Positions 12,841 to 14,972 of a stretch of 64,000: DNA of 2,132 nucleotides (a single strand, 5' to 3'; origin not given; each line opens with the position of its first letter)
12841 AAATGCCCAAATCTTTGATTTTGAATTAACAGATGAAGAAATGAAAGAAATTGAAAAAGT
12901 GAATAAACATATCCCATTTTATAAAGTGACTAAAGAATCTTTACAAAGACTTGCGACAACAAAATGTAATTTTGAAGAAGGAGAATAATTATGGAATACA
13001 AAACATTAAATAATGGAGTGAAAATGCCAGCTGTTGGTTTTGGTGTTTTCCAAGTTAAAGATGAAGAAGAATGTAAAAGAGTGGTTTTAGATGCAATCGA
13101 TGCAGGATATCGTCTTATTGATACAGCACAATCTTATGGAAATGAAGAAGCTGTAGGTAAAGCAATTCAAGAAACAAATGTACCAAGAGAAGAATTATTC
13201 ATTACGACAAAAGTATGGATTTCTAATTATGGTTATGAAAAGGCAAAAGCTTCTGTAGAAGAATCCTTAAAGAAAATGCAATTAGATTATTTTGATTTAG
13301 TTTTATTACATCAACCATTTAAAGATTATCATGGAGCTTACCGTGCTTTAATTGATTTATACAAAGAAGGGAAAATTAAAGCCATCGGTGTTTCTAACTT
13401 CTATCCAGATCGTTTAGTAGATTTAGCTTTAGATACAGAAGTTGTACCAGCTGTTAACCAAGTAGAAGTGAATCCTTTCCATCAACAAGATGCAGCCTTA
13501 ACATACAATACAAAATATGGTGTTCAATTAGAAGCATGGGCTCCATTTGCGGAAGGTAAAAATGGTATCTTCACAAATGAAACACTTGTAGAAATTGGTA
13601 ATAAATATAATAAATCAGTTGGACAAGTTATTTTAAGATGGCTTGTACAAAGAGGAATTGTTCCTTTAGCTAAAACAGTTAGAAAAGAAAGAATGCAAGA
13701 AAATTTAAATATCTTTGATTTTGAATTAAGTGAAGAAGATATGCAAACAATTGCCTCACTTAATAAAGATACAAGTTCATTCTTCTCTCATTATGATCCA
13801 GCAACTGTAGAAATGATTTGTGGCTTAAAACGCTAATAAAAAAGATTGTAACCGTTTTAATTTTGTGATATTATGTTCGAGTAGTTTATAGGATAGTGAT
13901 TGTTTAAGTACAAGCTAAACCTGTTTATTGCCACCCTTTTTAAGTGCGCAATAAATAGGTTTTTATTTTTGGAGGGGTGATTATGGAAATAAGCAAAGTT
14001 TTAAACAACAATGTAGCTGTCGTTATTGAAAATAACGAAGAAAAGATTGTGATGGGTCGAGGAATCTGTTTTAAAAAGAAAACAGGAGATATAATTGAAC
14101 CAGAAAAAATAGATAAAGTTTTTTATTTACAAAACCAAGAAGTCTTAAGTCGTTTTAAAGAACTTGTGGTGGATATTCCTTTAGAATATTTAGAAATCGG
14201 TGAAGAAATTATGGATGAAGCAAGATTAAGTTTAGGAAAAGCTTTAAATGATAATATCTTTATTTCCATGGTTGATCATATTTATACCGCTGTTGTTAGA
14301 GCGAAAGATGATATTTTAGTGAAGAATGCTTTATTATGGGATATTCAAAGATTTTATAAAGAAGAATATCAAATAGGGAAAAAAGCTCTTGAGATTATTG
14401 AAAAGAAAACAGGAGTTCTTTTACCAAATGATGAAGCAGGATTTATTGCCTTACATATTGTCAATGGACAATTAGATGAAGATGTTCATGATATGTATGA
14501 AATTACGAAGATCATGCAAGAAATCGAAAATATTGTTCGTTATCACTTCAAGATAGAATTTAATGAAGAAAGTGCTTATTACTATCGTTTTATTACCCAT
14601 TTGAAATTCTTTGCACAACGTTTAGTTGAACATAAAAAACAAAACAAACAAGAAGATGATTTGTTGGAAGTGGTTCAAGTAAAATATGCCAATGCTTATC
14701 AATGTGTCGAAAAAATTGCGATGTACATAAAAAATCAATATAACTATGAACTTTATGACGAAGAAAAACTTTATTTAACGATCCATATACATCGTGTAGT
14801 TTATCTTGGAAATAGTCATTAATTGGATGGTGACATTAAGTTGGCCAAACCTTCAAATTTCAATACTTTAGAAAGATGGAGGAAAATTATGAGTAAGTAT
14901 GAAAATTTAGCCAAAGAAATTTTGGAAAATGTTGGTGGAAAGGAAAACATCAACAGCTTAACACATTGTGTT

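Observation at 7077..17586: Operator+promoter module present four times with invariant spacing: a putative LysR regulon of 11 redox genes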

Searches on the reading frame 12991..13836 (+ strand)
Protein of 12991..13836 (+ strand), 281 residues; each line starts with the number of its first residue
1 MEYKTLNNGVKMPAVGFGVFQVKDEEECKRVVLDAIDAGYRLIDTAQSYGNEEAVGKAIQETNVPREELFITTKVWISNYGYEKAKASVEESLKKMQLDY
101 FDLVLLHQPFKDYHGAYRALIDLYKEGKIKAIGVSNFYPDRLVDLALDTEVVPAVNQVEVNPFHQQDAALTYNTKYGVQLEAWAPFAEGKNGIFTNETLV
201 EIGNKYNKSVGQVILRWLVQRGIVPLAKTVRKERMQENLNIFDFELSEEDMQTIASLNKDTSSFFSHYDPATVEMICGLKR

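Call 11: search_protein_families(library=pfam, proteins=[window:12991-13836:+])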
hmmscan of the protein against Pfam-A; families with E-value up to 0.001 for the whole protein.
window:12991-13836:+ (281 aa): 1 family
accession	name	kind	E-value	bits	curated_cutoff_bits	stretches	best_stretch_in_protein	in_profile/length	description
PF00248.27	Aldo_ket_red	-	1.4e-55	188.9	24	1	16-258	3-290/291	Aldo/keto reductase family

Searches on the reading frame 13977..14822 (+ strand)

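Call 11: search_protein_families(library=pfam, proteins=[window:13977-14822:+])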
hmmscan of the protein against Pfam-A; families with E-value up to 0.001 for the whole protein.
window:13977-14822:+ (281 aa): 2 families
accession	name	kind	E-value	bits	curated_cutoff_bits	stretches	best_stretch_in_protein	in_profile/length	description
PF00874.25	PRD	-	4.4e-40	136.3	23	2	76-163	1-89/90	PRD domain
PF03123.20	CAT_RBD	-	5.3e-21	74.8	25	1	3-55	1-54/57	CAT RNA binding domain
